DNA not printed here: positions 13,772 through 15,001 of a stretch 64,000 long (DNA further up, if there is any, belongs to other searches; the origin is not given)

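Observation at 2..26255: A 26-kb island of surface proteins built from two recurring, always-paired uncharacterised modules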

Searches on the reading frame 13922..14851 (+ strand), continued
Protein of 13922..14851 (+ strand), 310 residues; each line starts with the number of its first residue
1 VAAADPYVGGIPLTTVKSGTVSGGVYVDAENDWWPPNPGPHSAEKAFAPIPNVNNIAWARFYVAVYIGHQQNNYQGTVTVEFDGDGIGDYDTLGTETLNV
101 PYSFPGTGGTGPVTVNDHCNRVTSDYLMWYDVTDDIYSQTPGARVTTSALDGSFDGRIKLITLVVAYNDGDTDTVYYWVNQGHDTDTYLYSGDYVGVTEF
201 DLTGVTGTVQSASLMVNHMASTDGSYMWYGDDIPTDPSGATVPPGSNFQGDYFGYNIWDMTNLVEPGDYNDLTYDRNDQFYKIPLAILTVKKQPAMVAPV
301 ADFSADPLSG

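Call 48: fold_search(model_id=the predicted structure, library=pdb)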
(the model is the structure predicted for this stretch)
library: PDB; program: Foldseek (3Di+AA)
matches with E <= 10: 1376; with E <= 0.001: 10
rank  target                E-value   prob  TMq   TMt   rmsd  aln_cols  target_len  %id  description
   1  4h3w_A                1.1e-05  1.00  0.26  0.25  19.9       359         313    9  Crystal structure of a putative secreted protein (BDI_1231) from Parabacteroides distasonis ATCC 8503 at 2.00 A resolu (released 2012-11-14)
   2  9eui_Q                1.4e-05  0.97  0.23  0.09  20.4       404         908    9  Cryo-EM structure of Staphylococcus aureus bacteriophage phi812 baseplate in the post-contraction state - complete (released 2025-04-09)
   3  9euj_G                3.0e-05  0.96  0.24  0.10  19.6       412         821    8  Cryo-EM structure of Staphylococcus aureus bacteriophage phi812 baseplate in the post-contraction state - sheath initi (released 2025-04-09)
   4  3w5n                  7.3e-05  1.00  0.26  0.09  19.7       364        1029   14  Crystal Structure of Streptomyces avermitilis alpha-L-rhamnosidase complexed with L-rhamnose (released 2013-03-20)
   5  3pms                  8.6e-05  1.00  0.31  0.30  15.8       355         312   11  Recombinant peptide: N-glycanase F (PNGase F) (released 2011-01-26)
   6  3w5m                  1.8e-04  0.99  0.27  0.09  19.6       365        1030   13  Crystal Structure of Streptomyces avermitilis alpha-L-rhamnosidase (released 2013-03-20)
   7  1png                  2.6e-04  0.98  0.29  0.28  17.9       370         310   11  CRYSTAL STRUCTURE OF PEPTIDE-N(4)-(N-ACETYL-BETA-D-GLUCOSAMINYL) ASPARAGINE AMIDASE AT 2.2 ANGSTROMS RESOLUTION (released 1994-11-30)
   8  7vrn_A                5.8e-04  0.63  0.18  0.15  19.5       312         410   10  Structure of infectious bursal disease virus Gt strain (released 2022-03-30)
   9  4gwm_A                6.1e-04  0.89  0.25  0.15  17.7       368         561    6  Crystal structure of human promeprin beta (released 2012-09-19)
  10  4aw7_A                8.0e-04  0.98  0.28  0.16  17.0       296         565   12  BpGH86A: A beta-porphyranase of glycoside hydrolase family 86 from the human gut bacterium Bacteroides plebeius (released 2012-07-25)
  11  4gwn_A                1.0e-03  0.90  0.25  0.15  15.3       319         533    8  Crystal structure of human mature meprin beta (released 2012-09-19)
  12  8dhe_A                1.0e-03  0.82  0.23  0.12  16.6       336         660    5  Tannerella forsythia beta-glucuronidase (mL1) (released 2023-05-17)
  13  4kq7_A                1.1e-03  0.90  0.25  0.21  15.4       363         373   10  Crystal structure of a DUF2961 family protein (BACUNI_00161) from Bacteroides uniformis ATCC 8492 at 1.62 A resolution (released 2013-07-17)
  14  8hif_Z1               1.4e-03  0.51  0.20  0.15  16.3       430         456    7  One asymmetric unit of Singapore grouper iridovirus capsid (released 2023-04-19)
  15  1wce_H                1.4e-03  0.63  0.24  0.18  22.4       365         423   11  Crystal structure of the T13 IBDV viral particle reveals a missing link in icosahedral viruses evolution (released 2005-04-06)
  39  1pnf_A                4.2e-03  0.96  0.32  0.30  15.8       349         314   11  PNGASE F COMPLEX WITH DI-N-ACETYLCHITOBIOSE (released 1996-03-08)
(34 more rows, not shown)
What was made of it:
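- Tried and rejected: I repeated it with an isolated A model (call 48).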

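Call 50: search_solved_structures(query=A3, max_evalue=10, show_alignments=2)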
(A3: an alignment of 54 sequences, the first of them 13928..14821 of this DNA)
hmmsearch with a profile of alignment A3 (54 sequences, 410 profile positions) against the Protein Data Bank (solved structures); distinct sequences matched with E-value up to 10: 10.
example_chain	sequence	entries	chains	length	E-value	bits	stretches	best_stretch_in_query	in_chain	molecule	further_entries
4l9d_A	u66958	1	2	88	0.025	16.9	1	341-397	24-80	Protease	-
4aqo_A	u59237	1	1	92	0.032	16.5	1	349-396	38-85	COLLAGENASE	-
2y72_A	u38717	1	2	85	0.032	16.5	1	350-396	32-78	COLLAGENASE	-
4jrw_A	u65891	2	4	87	0.033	16.4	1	350-396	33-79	Collagenase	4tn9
4u7k_A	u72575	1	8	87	0.043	16.1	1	352-397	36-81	ColH protein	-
4u6t_A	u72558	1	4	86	0.045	16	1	352-397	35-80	ColH protein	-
2p0s_A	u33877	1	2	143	0.62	12.3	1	103-175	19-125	ABC transporter, permease protein, putative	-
3wq8_A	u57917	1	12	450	1.2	11.3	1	33-89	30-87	Beta-glucosidase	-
3wdp_P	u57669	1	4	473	1.4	11.1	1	33-89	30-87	Beta-glucosidase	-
3apg_A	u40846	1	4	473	1.4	11.1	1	33-89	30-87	Beta-glucosidase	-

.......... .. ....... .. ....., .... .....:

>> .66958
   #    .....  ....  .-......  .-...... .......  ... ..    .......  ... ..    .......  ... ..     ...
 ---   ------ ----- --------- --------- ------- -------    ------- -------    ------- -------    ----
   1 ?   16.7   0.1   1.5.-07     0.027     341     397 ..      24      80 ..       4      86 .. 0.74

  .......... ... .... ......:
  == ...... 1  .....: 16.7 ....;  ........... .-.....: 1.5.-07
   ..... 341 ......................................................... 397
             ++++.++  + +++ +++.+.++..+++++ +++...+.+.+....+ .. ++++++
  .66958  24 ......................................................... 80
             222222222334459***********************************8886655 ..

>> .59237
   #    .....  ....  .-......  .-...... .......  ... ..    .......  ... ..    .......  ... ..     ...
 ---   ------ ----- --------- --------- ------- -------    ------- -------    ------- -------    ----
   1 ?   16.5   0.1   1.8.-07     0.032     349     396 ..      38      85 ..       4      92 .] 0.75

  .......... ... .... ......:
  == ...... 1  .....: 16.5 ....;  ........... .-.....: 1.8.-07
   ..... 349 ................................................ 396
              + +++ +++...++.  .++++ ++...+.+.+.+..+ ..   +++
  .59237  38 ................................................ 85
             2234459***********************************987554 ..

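Call 65: fold_search(model_id=the predicted structure, library=viral)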
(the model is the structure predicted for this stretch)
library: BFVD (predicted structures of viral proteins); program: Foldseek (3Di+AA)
matches with E <= 10: 1556; with E <= 0.001: 20
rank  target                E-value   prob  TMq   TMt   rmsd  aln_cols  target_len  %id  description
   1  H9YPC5                4.9e-05  0.98  0.23  0.12  37.9       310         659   11  (no name in the UniProt tables at hand)
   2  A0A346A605            1.2e-04  0.95  0.27  0.11  20.7       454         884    9  (no name in the UniProt tables at hand)
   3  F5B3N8                2.3e-04  0.92  0.23  0.21  17.8       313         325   11  (no name in the UniProt tables at hand)
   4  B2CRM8                2.3e-04  0.35  0.16  0.13  25.7       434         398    7  Uncharacterized protein [Betalipothrixvirus uzonense]
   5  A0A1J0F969            2.8e-04  0.87  0.20  0.13  14.8       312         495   12  (no name in the UniProt tables at hand)
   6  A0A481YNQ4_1          3.0e-04  0.99  0.25  0.08  19.9       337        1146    9  Collagen triple helix repeat protein [Pithovirus LCDPAC02]
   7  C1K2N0                3.2e-04  0.66  0.20  0.12  23.2       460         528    7  ORF4 [Nasonia vitripennis virus]
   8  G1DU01                3.3e-04  1.00  0.32  0.30  10.3       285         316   11  Minor tail protein [Mycobacterium phage Shauna1]
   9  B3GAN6                3.3e-04  0.77  0.21  0.22  15.6       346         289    8  AMDV5_4 [uncultured virus]
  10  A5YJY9                4.4e-04  1.00  0.33  0.34  10.6       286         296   10  Minor tail protein [Mycobacterium phage Tweety]
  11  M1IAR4                4.4e-04  0.75  0.21  0.18  15.5       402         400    8  (no name in the UniProt tables at hand)
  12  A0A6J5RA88            4.6e-04  1.00  0.33  0.27  11.4       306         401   10  Uncharacterized protein [uncultured Caudovirales phage]
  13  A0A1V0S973            6.3e-04  0.89  0.23  0.17  21.4       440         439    7  Collagen triple helix repeat containing protein [Catovirus CTV1]
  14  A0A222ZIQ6            6.3e-04  0.18  0.14  0.08  23.3       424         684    9  Minor tail protein [Arthrobacter phage Wheelbite]
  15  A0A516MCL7            6.7e-04  0.89  0.26  0.10  20.4       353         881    8  (no name in the UniProt tables at hand)
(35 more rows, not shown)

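Call 72: search_protein_representatives(alignment_id=A3)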
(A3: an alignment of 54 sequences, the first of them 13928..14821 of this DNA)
Query: 54 sequences, 410 profile positions. Proteins with E-value up to 0.001 (for the whole library): 6370; up to 1e-10: 2659; up to 1e-30: 580. The best 150 are listed.
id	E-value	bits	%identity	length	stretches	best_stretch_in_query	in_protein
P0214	1.1e-273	923.8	-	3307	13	26-399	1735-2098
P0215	1.2e-266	900.7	-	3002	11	30-401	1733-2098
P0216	2.2e-262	886.6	-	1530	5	17-401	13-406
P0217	5.1e-243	822.8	-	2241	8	25-398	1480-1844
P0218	7.0e-239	809.2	-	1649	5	13-401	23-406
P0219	3.2e-229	777.4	-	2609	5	25-401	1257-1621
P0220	5.1e-227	770.1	-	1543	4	22-401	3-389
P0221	2.0e-224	761.6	-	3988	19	23-318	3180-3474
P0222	5.0e-216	733.9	-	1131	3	12-398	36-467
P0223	2.1e-212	722.0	-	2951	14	26-402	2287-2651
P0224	2.3e-203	692.2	-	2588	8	31-396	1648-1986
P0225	2.7e-198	675.6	-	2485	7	40-399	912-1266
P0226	4.2e-195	665.0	-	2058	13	26-398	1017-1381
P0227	7.4e-180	614.8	-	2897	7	40-400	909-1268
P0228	9.8e-179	611.1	-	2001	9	26-402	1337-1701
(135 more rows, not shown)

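Call 75: search_protein_families(library=pfam, alignment_id=A3, max_evalue=1)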
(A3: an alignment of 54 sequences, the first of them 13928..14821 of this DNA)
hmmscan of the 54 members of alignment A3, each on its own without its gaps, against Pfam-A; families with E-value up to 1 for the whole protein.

A. member 1, window:13928-14821:+ (298 aa): 3 families
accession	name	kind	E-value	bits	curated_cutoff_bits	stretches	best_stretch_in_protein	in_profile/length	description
PF11824.13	DUF3344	-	1.4e-63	215.5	27.2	1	5-289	2-275/275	Protein of unknown function (DUF3344)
PF10029.15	DUF2271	-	0.055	13.6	27.3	1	48-79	8-39/136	Predicted periplasmic protein (DUF2271)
PF23284.2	KOW2_Spt5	-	0.12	12.7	28.9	1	190-209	2-21/50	Transcription elongation factor SPT5, second KOW domain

B. families by the number of members that match (of 54 scanned): 52 families (the first 25 are shown)
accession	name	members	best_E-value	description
PF11824.13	DUF3344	52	1.5e-71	Protein of unknown function (DUF3344)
PF18911.6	PKD_4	5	1.2e-40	PKD domain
PF00801.26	PKD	5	3.7e-32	PKD domain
PF22778.2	VCPO_2nd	5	0.0029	VCPO second helical-bundle domain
PF00404.24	Dockerin_1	3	7.3e-09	Dockerin type I domain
PF18981.6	InlK_D3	3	3.2e-05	Internalin K domain (D3/D4)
PF08428.16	Rib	3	0.0011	Rib domain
PF23985.1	DUF7308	3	0.038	Domain of unknown function (DUF7308)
PF01835.25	MG2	2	6.4e-07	MG2 domain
PF16820.11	PKD_3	2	0.0011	PKD-like domain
PF01839.29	FG-GAP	2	0.0015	FG-GAP repeat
PF25059.1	FN3_DSCAM-DSCAML_C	2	0.0052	DSCAM/DSCAML C-terminal Fn3-like domain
PF13637.12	Ank_4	2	0.1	Ankyrin repeats (many copies)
PF09134.16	Invasin_D3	2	0.18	Invasin, domain 3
PF13517.12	FG-GAP_3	2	0.46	FG-GAP-like repeat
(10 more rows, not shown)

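Call 93: search_protein_families(library=pfam, proteins=[L008:1536-2516:+, L007:1479-2435:+, L077:8806-9741:+, L012:1057-2022:+], max_evalue=0.05)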
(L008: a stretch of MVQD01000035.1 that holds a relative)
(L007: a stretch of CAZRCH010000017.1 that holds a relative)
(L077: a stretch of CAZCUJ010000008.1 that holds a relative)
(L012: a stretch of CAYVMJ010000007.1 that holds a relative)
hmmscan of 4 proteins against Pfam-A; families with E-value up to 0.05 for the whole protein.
L008:1536-2516:+ (327 aa): 7 families
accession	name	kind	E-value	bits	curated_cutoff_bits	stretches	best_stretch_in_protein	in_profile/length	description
PF06280.18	fn3_5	-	0.00019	22.5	27.6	1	86-135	32-86/112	Fn3-like domain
PF10633.15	NPCBM_assoc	-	0.0006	20.4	24.4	0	114-137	45-68/78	NPCBM-associated, NEW3 domain of alpha-galactosidase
PF16116.10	DUF4832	-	0.0019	18.4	29.2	0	190-270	120-203/216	Domain of unknown function (DUF4832)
PF23619.1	Ig_VWA7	-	0.0035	18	27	0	236-267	11-42/104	VWA7 Ig-like domain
PF14524.12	Wzt_C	-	0.0051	17.2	30.4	1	191-270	31-111/143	Wzt C-terminal domain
PF06030.18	WxLIP_PGBD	-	0.011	16.3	27.3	1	88-136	62-111/121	WxL Interacting Protein, peptidoglycan binding domain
PF04234.18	CopC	-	0.018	16.5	23.3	0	192-273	18-85/92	CopC domain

L007:1479-2435:+ (319 aa): 8 families
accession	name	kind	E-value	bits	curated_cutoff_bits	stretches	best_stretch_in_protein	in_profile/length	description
PF10633.15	NPCBM_assoc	-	0.00026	21.5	24.4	0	105-129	44-68/78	NPCBM-associated, NEW3 domain of alpha-galactosidase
PF06280.18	fn3_5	-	0.00091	20.3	27.6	1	80-127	34-86/112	Fn3-like domain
PF23619.1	Ig_VWA7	-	0.0021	18.7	27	0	228-287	11-70/104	VWA7 Ig-like domain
PF16116.10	DUF4832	-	0.0035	17.6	29.2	0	182-262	120-203/216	Domain of unknown function (DUF4832)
PF18204.6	PGF-CTERM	-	0.0078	16.6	18.8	1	292-307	2-17/23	PGF-CTERM motif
PF04234.18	CopC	-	0.029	15.8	23.3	0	205-265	33-85/92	CopC domain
PF21784.3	Bflower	-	0.036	14.9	25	0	199-243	42-86/116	4-fold beta flower protein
PF06030.18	WxLIP_PGBD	-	0.045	14.2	27.3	0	87-128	70-111/121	WxL Interacting Protein, peptidoglycan binding domain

L077:8806-9741:+ (312 aa): 3 families
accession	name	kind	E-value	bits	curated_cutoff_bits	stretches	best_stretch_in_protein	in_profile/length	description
PF10633.15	NPCBM_assoc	-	0.0025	18.4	24.4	0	181-253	2-72/78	NPCBM-associated, NEW3 domain of alpha-galactosidase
PF11906.13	DUF3426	-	0.0063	17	27.7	1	167-234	49-115/147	Protein of unknown function (DUF3426)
PF01835.25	MG2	-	0.019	15.8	32.8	0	182-265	13-90/96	MG2 domain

L012:1057-2022:+ (322 aa): 9 families
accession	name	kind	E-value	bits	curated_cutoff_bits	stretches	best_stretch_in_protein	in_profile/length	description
PF16116.10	DUF4832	-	3.5e-05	24.1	29.2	1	181-277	117-216/216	Domain of unknown function (DUF4832)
PF16158.11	N_BRCA1_IG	-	0.0007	20.6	28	1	176-263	2-95/108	Ig-like domain from next to BRCA1 gene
PF10633.15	NPCBM_assoc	-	0.00094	19.8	24.4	0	108-131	45-68/78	NPCBM-associated, NEW3 domain of alpha-galactosidase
PF13860.13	FlgD_ig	-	0.00095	19.5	27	0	208-261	26-78/79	FlgD Ig-like domain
PF06280.18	fn3_5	-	0.0013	19.8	27.6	1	80-129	32-86/112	Fn3-like domain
PF14524.12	Wzt_C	-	0.0016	18.9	30.4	1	179-264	25-111/143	Wzt C-terminal domain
PF06030.18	WxLIP_PGBD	-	0.0087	16.5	27.3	1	85-130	65-111/121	WxL Interacting Protein, peptidoglycan binding domain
PF04234.18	CopC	-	0.022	16.2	23.3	0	207-265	33-83/92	CopC domain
PF14016.12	DUF4232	-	0.023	15.3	27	0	27-64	51-88/129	Domain of unknown function (DUF4232)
